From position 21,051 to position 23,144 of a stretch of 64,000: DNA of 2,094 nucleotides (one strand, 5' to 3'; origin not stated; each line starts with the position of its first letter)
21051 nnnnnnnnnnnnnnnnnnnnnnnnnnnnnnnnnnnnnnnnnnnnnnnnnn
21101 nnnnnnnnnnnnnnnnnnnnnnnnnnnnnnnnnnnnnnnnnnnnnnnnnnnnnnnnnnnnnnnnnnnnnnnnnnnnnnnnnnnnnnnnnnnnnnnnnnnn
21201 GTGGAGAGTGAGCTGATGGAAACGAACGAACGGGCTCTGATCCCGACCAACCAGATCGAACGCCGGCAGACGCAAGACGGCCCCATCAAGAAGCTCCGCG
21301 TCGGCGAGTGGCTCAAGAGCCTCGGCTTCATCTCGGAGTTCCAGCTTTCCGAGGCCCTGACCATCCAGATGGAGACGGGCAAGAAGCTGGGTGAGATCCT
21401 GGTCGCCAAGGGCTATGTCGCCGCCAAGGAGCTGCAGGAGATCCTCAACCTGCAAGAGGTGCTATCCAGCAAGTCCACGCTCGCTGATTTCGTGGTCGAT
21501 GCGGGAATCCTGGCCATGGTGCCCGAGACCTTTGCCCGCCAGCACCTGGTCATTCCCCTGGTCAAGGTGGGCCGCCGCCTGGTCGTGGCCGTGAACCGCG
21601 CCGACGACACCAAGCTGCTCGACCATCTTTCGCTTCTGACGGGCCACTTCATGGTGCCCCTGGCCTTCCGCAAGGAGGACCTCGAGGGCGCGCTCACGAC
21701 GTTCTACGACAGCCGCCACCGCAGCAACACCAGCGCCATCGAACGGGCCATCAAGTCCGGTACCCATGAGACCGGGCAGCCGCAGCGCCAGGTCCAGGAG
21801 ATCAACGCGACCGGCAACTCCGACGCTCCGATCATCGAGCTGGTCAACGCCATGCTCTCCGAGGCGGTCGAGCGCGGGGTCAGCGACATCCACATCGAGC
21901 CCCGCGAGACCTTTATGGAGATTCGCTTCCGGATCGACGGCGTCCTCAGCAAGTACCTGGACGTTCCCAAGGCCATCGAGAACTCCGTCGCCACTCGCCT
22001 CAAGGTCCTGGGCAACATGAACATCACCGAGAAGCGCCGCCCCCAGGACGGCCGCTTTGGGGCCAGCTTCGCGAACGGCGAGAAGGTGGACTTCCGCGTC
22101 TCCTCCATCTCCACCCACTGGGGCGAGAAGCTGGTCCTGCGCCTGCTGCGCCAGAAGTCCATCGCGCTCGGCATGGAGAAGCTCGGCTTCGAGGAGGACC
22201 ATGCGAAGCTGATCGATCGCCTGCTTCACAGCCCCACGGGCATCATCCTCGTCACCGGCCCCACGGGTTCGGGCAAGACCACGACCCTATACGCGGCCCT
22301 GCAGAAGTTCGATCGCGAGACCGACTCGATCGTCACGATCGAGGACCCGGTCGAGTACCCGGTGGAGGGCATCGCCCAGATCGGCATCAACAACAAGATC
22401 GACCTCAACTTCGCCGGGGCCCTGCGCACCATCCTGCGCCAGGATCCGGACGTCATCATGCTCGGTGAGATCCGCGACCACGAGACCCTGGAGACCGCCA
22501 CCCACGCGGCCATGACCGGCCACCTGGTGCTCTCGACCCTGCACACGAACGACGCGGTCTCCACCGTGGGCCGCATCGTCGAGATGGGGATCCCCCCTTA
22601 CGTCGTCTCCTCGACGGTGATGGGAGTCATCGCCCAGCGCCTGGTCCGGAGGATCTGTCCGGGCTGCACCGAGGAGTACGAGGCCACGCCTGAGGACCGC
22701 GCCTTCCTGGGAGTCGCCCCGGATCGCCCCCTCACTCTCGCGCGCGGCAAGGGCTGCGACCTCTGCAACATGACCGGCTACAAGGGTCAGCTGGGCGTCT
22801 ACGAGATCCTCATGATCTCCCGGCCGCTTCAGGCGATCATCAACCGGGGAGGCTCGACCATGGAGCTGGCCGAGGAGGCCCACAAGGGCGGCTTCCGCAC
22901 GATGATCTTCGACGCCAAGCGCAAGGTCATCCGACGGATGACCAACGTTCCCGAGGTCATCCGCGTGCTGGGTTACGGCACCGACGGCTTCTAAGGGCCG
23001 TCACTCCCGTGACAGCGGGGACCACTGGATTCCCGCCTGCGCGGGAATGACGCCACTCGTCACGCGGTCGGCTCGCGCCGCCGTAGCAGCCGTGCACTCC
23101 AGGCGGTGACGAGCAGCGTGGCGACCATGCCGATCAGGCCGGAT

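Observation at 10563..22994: Hybrid T4P/T2SS-like machine: M-N fusion, O-P fusion, duplicated platform N-domain, no PilT or PilD in the window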

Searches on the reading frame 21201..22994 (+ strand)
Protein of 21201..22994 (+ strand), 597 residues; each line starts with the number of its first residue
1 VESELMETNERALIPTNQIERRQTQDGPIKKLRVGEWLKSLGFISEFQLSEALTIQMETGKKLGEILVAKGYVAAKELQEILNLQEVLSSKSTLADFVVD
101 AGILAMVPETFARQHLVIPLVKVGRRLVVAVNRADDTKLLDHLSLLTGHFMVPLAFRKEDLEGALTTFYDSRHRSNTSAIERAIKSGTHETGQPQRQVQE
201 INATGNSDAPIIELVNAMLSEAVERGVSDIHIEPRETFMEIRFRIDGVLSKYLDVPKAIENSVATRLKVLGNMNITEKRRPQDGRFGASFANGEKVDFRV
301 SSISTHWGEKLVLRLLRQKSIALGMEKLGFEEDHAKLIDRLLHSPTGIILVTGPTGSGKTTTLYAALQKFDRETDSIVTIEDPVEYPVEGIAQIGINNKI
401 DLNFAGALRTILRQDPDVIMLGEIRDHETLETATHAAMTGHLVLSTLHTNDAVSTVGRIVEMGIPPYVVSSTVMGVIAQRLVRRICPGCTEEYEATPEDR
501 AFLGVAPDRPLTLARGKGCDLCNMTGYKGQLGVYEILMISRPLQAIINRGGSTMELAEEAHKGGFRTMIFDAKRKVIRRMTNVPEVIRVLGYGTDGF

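Call 5: search_protein_families(library=pfam, proteins=[window:21201-22994:+], max_evalue=0.01)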
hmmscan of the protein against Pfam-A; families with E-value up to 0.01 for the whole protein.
window:21201-22994:+ (597 aa): 10 families
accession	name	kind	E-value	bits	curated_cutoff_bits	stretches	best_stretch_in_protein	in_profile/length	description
PF00437.27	T2SSE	-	3.2e-127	424.7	24.9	1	206-588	3-370/370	Type II/IV secretion system protein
PF05157.20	MshEN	-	1.5e-10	41.3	23.1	1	94-174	8-89/90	MshEN domain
PF13401.12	AAA_22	-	3.2e-05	24.7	27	1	345-386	4-45/130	AAA domain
PF13604.12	AAA_30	-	9.4e-05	22.7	27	1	335-392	7-53/191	AAA domain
PF13191.12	AAA_16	-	0.00019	22.4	32.6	1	336-391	14-64/167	AAA ATPase domain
PF25199.1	nSTAND_NTPase5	-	0.00083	19.6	34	1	343-379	38-75/145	Novel STAND NTPase 5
PF13555.12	AAA_29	-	0.0043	17.2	27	0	344-365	20-41/61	P-loop containing region of AAA domain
PF10415.14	FumaraseC_C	-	0.0061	17.4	32.5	0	57-87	22-52/54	Fumarase C C-terminus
PF13476.12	AAA_23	-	0.0063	17.6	27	0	346-365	19-38/201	AAA domain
PF13173.12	AAA_14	-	0.0085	16.5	27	0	348-435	4-82/129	AAA domain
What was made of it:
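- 21201..22994 (+): Extension-type ATPase (597 aa) with an N-terminal MshEN c-di-GMP-binding motif pair (residues 31-85, 21291..21455) and a CPGC...CDLC zinc motif. T2SSE 3e-127 and MshEN (call 5).
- Checked: ATPase, 21201..22994(+): T2SSE 3e-127 plus MshEN (call 5).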

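Call 6: search_protein_families(library=ncbifam, proteins=[window:21201-22994:+], max_evalue=0.01)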
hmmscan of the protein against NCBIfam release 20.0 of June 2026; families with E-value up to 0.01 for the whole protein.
window:21201-22994:+ (597 aa): 23 families
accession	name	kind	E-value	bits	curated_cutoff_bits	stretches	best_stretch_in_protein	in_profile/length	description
TIGR02538.1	type_IV_pilB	equivalog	1.5e-161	538.9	675.65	1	35-589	3-561/564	type IV-A pilus assembly ATPase PilB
TIGR02533.1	type_II_gspE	equivalog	3.2e-160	534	630.25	1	106-589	3-485/486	type II secretion system ATPase GspE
NF053534.1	T4PilAsmATPsTfpB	equivalog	4.8e-130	434.7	850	1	81-590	65-582/584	type IV pilus assembly ATPase TfpB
NF007755.0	PRK10436.1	equivalog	3.8e-129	431.4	617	1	112-592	14-461/465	type II secretion system protein GspE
NF041000.1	ATPase_ComGA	equivalog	4.6e-75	252.1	300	1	217-483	2-266/267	competence type IV pilus ATPase ComGA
TIGR01420.1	pilT_fam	subfamily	6.4e-54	183.4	319.1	1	216-484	3-270/343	PilT/PilU family type 4a pilus ATPase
TIGR02525.1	plasmid_TraJ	equivalog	3.9e-26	91.9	368.3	1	284-467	90-276/372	plasmid transfer ATPase TraJ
TIGR02524.1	dot_icm_DotB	equivalog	1.8e-19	70.1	463.3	1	335-461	124-258/358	Dot/Icm type IV secretion system ATPase DotB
NF058587.1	archaellum_moto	equivalog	3.6e-15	55.7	550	1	349-462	278-396/527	archaellum flagellar ATPase motor FlaI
TIGR03819.1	heli_sec_ATPase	hypoth_equivalog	3.7e-15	55.9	373.15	1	262-463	98-301/340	TadA family conjugal transfer-associated ATPase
NF053729.1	c-di-GMP_motif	domain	3.7e-15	55.5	38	1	33-85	1-53/53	cyclic di-GMP-binding domain-containing protein, MshE-related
TIGR02782.1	TrbB_P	equivalog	9.9e-15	54.6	304.55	1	349-461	139-254/303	P-type conjugative transfer ATPase TrbB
NF010469.0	PRK13894.1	subfamily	3.5e-13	49.6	508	1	349-460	152-265/320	conjugal transfer ATPase TrbB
TIGR02788.1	VirB11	equivalog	9.4e-13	47.9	249.95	1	349-463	147-266/308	P-type DNA transfer ATPase VirB11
NF008411.1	PRK11234.1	equivalog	1.8e-11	43.2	1170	1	32-188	482-637/723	cyclic di-3',5'-guanylate-activated glycosyltransferase NfrB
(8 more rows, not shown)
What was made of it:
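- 21201..22994 (+): PilB 539 bits and GspE 534 bits, both below cut-off (call 6).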

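Call 18: search_solved_structures(query=window:21201-22994:+, max_evalue=1e-20)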
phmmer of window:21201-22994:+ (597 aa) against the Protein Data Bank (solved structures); distinct sequences matched with E-value up to 1e-20: 22.
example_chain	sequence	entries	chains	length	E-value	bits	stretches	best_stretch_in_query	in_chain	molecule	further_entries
5zfr_A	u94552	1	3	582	6.5e-124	417.8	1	24-589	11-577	Type IV pilus biogenesis ATPase PilB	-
6olj_C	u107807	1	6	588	7.8e-124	417.6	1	30-589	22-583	Type IV pilus biogenesis ATPase PilB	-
5tsg_B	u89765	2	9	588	9.7e-124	417.3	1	30-589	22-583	Type IV pilus biogenesis ATPase PilB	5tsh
3jc8_Ba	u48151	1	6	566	1.4e-121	410.2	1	33-587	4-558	Type IV-A pilus assembly ATPase PilB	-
4pht_A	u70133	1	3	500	2.5e-109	369.7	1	148-589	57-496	General secretory pathway protein E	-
4kss_A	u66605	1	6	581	5.8e-108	365.2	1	205-590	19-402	Type II secretion system protein E, hemolysin-coregulated protein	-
4ksr_A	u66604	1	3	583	9e-108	364.6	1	205-590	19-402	Type II secretion system protein E, Hemolysin-coregulated protein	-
1p9r_A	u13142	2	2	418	1.2e-107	364.2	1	205-588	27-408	General secretion pathway protein E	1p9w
6f8l_G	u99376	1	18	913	2e-103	350.2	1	23-587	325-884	Type IV pilus assembly protein PilF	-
5oiu_A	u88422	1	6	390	2.1e-94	320.4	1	214-587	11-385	Type IV pilus assembly protein PilF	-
5it5_F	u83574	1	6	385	2.6e-94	320.1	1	215-587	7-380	ATP binding motif-containing protein PilF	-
6ejf_A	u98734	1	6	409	3e-94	319.9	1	215-587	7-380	Type IV pilus assembly protein PilF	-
2ewv_A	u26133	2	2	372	2.3e-37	132.1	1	217-498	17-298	twitching motility protein PilT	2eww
2gsz_A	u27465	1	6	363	2.8e-37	131.9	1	218-498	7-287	twitching motility protein PilT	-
5zfq_A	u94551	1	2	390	2.9e-37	131.8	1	215-468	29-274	Twitching motility pilus retraction protein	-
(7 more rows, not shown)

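Call 54: find_homologous_proteins(query=window:21201-22994:+, max_evalue=1e-50)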
Query window:21201-22994:+ (597 aa): 8000 proteins with E <= 1e-50 among 8000 candidates; the best 120 are listed.
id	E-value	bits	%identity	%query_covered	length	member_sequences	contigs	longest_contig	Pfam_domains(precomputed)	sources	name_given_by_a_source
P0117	0.0e+0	1224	92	99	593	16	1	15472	PF05157.21,PF00437.27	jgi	jgi:type IV pilus assembly protein PilB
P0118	0.0e+0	1181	88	99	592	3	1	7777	PF05157.21,PF00437.27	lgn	-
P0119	1.0e-256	871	67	97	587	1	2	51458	PF05157.21,PF00437.27,PF13401.13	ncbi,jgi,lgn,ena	-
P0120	1.5e-236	805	62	95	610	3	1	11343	PF05157.21,PF00437.27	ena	-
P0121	1.4e-231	788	62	94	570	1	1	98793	PF05157.21,PF00437.27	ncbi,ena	-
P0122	2.5e-220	751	60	96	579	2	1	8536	PF05157.21,PF00437.27,PF13401.13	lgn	-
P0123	2.2e-219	748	61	91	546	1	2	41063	PF05157.21,PF00437.27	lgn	-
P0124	4.4e-219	747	60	95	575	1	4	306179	PF05157.21,PF00437.27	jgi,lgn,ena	jgi:type IV pilus assembly protein PilB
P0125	5.2e-219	747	59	95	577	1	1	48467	PF05157.21,PF00437.27,PF13401.13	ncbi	-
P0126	1.0e-217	742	60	95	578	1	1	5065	PF05157.21,PF00437.27,PF13401.13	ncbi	ncbi:MAG TPA: GspE/PulE family protein [Stenomitos sp.]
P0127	4.7e-217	740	59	95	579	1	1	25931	PF05157.21,PF00437.27,PF13401.13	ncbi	ncbi:MAG TPA: GspE/PulE family protein [Pantanalinema sp.]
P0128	6.8e-211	720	57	95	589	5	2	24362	PF05157.21,PF00437.27,PF13401.13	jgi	-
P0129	5.0e-210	717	48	98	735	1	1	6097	PF05157.21,PF10415.15,PF00437.27,PF13191.13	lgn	-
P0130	2.8e-206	705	57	95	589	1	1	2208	PF05157.21,PF00437.27,PF13401.13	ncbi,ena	-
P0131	3.1e-206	705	48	95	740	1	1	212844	PF05157.21,PF00437.27,PF13191.13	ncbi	-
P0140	1.0e-174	601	50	94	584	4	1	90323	PF00437.27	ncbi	-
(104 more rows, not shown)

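Call 55: find_encoding_contigs(protein=P0140, flank=10000, max_places=2)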
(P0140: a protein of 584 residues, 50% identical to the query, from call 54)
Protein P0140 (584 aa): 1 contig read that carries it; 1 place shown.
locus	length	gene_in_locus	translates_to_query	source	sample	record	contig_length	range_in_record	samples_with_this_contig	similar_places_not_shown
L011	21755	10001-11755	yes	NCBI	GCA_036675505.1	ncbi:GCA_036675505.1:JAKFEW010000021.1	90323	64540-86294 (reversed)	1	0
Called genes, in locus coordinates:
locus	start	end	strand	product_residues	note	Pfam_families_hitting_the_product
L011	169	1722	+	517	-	PF28597:T2SSF_N (weak), PF00482:T2SSF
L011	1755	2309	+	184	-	-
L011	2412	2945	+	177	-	-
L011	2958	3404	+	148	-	-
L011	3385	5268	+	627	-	-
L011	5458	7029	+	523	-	PF11104:PilM_2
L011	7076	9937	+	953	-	PF11741:AMIN (weak), PF11356:T2SSC (weak)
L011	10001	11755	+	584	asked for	PF00437:T2SSE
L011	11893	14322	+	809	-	-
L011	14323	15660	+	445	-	PF13620:CarboxypepD_reg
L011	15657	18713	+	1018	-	PF01564:Spermine_synth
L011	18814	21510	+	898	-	-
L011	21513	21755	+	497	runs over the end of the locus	PF13620:CarboxypepD_reg (weak)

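Call 64: search_dna_similar(query=window:21201-22994:+, collection=plasmids, mode=protein, max_rows=40, rows=spread, max_evalue=1e-30)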
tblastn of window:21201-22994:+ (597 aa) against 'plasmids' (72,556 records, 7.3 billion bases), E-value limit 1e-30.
Records with a match: 3019; places in all: 3098; records where one place covers at least 80% of the query: 72.
Best place of each record, by identity: <60% 3019.
By first word of the organism name: Escherichia 1716; Salmonella 464; Pseudomonas 169; Ralstonia 116; Serratia 95; Shigella 79; Klebsiella 63; Yersinia 28; Burkholderia 22; Aeromonas 17; and 118 more.
By predicted mobility (MOB-suite, as given by PLSDB): conjugative 2055; non-mobilizable 681; mobilizable 283.
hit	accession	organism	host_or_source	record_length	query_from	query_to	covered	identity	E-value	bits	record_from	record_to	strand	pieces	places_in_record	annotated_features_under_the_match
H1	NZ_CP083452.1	Comamonas odontotermitis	cell culture,cucumber rhizosphere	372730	34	596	94%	39.9%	2e-112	377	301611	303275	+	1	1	gspE: type II secretion system ATPase GspE | type II secretion system F family protein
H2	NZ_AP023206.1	Escherichia coli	Homo sapiens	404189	168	591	71%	41.2%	5e-85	297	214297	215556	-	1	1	gspE: type II secretion system protein GspE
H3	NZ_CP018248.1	Escherichia coli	Cattle faeces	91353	205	589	64%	44.9%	2e-101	345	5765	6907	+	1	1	gspE: type II secretion system ATPase GspE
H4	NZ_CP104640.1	Escherichia coli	-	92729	205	589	64%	44.9%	2e-101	345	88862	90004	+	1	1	gspE: type II secretion system ATPase GspE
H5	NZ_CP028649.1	Escherichia coli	cattle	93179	205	589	64%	44.9%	2e-101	345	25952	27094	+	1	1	gspE: type II secretion system ATPase GspE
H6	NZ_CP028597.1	Escherichia coli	cattle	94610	205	589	64%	44.9%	2e-101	345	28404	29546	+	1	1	gspE: type II secretion system ATPase GspE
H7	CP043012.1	Escherichia coli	Homo sapiens,feces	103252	205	589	64%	44.9%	2e-101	345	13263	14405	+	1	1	none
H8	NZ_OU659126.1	Providencia alcalifaciens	Canis lupus familiaris,intestine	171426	210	589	64%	43.5%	2e-98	336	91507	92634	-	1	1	gspE: type II secretion system ATPase GspE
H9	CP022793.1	Ralstonia solanacearum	Solanum tuberosum,single cell,Potato ...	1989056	201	566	61%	43.1%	2e-82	290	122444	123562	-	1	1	type II/IV secretion system protein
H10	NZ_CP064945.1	Pseudomonas fulva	Homo sapiens,bile specimen,bile ...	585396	215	586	62%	37.5%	1e-57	217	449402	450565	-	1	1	GspE/PulE family protein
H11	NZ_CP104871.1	Pseudomonas aeruginosa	humen being,catheter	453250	215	577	61%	37.3%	5e-57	215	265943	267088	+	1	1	ATPase, T2SS/T4P/T4SS family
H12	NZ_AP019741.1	Acinetobacter radioresistens DSM 6976 = NBRC 102413 = CIP ...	-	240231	201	540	57%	36.7%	1e-53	204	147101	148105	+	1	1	GspE/PulE family protein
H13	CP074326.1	Salmonella enterica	-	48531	113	563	76%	25.3%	1e-31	139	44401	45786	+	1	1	tadA: Flp pilus assembly complex ATPase component TadA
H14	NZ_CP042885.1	Escherichia coli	surface water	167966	203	585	64%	29.1%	2e-31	138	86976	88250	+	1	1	ATPase, T2SS/T4P/T4SS family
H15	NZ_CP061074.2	Pseudomonas aeruginosa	Homo sapiens,urine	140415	215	541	55%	32.2%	8e-32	139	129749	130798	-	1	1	ATPase, T2SS/T4P/T4SS family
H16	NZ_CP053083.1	Escherichia coli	chicken,cell culture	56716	213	532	54%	31.1%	2e-31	138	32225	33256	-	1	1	ATPase, T2SS/T4P/T4SS family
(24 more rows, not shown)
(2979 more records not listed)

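Call 80: search_dna_similar(query=window:21201-22994:+, collection=plasmids, mode=protein, max_rows=60, rows=best, max_evalue=1e-60)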
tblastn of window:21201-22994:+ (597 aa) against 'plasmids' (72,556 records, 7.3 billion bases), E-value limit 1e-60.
Records with a match: 690; places in all: 735; records where one place covers at least 80% of the query: 63.
Best place of each record, by identity: <60% 690.
By first word of the organism name: Escherichia 426; Ralstonia 111; Bradyrhizobium 8; Aliiroseovarius 8; Paraburkholderia 6; Providencia 6; Deinococcus 5; Acaryochloris 5; Acinetobacter 5; Sulfitobacter 5; and 69 more.
By predicted mobility (MOB-suite, as given by PLSDB): non-mobilizable 439; mobilizable 175; conjugative 76.
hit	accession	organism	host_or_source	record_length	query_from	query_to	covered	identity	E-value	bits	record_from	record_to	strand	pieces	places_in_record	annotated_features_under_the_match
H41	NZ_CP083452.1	Comamonas odontotermitis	cell culture,cucumber rhizosphere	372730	34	596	94%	39.9%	2e-112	377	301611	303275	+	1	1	gspE: type II secretion system ATPase GspE | type II secretion system F family protein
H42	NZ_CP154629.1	Acetoanaerobium noterae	cell culture,Sludge of a digestion ...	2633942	28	595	95%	39.5%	9e-131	430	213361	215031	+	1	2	none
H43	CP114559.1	Candidatus Manganitrophus sp.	activated carbon metagenome,metagenomic ...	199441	32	589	93%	37.9%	2e-106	360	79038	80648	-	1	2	ATPase, T2SS/T4P/T4SS family | prepilin-type N-terminal cleavage/methylation domain-containing ...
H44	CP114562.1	Candidatus Manganitrophus sp.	activated carbon metagenome,metagenomic ...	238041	32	589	93%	37.9%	2e-106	360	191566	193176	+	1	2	ATPase, T2SS/T4P/T4SS family | prepilin-type N-terminal cleavage/methylation domain-containing ...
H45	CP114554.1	Candidatus Manganitrophus sp.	activated carbon metagenome,metagenomic ...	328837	32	589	93%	37.9%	2e-106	360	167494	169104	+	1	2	ATPase, T2SS/T4P/T4SS family | prepilin-type N-terminal cleavage/methylation domain-containing ...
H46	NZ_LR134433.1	Legionella adelaidensis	environmental,Cooling tower water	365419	27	597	96%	37.0%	2e-104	353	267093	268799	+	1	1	GspE/PulE family protein | hypothetical protein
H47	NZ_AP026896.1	Aeromonas caviae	Microbe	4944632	24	589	95%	36.9%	7e-98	334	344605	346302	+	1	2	none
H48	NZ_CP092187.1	Deinococcus sp. KNUC1210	Setaria viridis,cell ...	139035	19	589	96%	36.1%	1e-102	348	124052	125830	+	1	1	ATPase, T2SS/T4P/T4SS family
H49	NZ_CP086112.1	Skermanella rosea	single cell,hydrocarbon-contaminated ...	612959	25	593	95%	36.1%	2e-94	324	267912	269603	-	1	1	ATPase, T2SS/T4P/T4SS family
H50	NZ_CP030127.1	Indioceanicola profundi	sediment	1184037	34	589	93%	36.6%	1e-84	296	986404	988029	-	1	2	none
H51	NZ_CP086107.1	Skermanella mucosa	single cell,crude oil contaminated ...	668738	33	593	94%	36.3%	4e-94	323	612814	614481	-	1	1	ATPase, T2SS/T4P/T4SS family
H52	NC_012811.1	Methylorubrum extorquens AM1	-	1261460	33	592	94%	35.6%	6e-82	288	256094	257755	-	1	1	none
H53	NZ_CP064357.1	Miltoncostaea oceani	pure culture,marine sediment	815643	19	590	96%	34.7%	9e-89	308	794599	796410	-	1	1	GspE/PulE family protein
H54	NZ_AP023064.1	Nitratiruptor sp. YY08-26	-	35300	76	589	86%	38.3%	4e-98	335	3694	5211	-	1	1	GspE/PulE family protein | gspD: type II secretion system secretin GspD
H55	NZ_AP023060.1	Nitratiruptor sp. YY08-13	-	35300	76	589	86%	38.3%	4e-98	335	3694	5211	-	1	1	GspE/PulE family protein | gspD: type II secretion system secretin GspD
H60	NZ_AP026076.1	Acaryochloris marina MBIC10699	cell culture,Ascidian, Diplosoma similis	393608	35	589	93%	34.7%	7e-97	332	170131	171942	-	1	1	GspE/PulE family protein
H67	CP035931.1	Acinetobacter baumannii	Homo sapiens,blood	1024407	84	589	85%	37.1%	8e-103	349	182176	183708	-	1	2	pilB: type IV-A pilus assembly ATPase PilB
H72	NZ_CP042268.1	Pseudomonas aeruginosa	Homo sapiens,sputum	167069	208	589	64%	47.9%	3e-110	370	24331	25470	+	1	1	xcpR: GspE family T2SS ATPase variant XcpR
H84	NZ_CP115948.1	Ralstonia solanacearum MolK2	Musa sp.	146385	196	589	66%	45.4%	3e-99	338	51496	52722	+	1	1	gspE: type II secretion system ATPase GspE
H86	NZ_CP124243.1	Yersinia enterocolitica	-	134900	204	589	65%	46.2%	3e-103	350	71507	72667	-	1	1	gspE: type II secretion system ATPase GspE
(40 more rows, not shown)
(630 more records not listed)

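Call 81: get_annotated_region(hit=H67, flank=900)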
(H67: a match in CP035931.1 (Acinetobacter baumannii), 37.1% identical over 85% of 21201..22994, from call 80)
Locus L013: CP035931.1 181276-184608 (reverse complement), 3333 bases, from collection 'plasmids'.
description: Acinetobacter baumannii strain VB31459 plasmid unnamed1, complete sequence
organism: Acinetobacter baumannii (NCBI taxid 470)
taxonomy: Bacteria; Pseudomonadota; Gammaproteobacteria; Moraxellales; Moraxellaceae; Acinetobacter; Acinetobacter baumannii
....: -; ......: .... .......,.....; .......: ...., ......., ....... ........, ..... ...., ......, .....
typing (MOB-suite, as given by PLSDB): non-mobilizable; replicon rep_cluster_1254
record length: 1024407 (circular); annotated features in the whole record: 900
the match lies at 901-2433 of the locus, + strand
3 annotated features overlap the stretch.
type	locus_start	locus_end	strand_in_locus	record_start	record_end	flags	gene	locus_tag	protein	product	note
CDS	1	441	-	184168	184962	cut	-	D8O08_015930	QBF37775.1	triose-phosphate isomerase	-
CDS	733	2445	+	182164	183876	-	pilB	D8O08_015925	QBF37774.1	type IV-A pilus assembly ATPase PilB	-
CDS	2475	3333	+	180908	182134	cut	-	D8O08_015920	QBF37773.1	type II secretion system F family protein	-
